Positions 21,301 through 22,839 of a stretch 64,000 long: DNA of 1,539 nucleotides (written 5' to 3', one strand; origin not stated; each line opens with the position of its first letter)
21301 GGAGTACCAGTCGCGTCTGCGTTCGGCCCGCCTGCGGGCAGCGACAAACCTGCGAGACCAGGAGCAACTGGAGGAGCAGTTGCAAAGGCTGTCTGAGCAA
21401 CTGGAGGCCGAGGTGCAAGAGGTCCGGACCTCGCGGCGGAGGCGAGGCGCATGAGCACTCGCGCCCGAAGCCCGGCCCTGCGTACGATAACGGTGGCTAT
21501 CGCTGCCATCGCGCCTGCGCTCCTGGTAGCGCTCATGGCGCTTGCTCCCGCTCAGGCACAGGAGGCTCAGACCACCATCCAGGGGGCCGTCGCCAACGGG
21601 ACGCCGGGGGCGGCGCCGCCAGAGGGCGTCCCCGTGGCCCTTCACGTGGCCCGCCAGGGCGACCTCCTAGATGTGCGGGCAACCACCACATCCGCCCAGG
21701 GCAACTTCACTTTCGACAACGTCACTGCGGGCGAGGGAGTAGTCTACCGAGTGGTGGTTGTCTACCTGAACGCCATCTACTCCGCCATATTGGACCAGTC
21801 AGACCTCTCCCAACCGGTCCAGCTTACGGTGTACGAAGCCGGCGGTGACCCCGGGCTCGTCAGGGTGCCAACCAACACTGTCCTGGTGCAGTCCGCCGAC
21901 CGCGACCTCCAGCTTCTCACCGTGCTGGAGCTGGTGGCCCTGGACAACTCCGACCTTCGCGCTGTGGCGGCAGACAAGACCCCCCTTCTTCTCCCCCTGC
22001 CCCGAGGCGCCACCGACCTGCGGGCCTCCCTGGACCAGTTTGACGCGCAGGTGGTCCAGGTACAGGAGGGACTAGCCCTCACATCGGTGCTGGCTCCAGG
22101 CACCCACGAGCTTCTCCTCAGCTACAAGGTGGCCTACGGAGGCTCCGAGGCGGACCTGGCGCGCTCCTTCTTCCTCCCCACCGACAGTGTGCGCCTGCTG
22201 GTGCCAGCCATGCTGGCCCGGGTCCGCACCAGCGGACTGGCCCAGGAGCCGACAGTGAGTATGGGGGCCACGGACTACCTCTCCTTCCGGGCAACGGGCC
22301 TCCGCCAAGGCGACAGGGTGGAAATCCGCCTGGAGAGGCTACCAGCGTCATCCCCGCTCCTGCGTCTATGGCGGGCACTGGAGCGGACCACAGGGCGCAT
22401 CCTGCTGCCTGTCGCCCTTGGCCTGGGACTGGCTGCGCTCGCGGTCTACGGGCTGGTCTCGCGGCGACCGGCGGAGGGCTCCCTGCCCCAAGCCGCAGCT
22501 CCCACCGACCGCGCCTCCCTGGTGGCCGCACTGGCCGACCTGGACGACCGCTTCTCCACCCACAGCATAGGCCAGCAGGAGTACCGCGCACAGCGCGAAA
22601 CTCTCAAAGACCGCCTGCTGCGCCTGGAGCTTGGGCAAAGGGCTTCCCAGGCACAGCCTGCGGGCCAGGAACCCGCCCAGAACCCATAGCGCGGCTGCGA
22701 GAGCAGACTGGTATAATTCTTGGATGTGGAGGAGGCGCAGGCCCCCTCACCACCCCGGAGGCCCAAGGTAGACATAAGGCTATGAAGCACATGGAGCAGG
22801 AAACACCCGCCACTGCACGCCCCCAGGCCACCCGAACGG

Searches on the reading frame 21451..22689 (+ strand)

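Call 14: search_protein_families(library=pfam, proteins=[window:21451-22689:+])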
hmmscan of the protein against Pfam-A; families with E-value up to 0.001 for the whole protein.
window:21451-22689:+ (412 aa): 1 family
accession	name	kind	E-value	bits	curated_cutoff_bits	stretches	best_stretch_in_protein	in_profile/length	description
PF13620.12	CarboxypepD_reg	-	0.00071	20.3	32.3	0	42-95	1-49/82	Carboxypeptidase regulatory-like domain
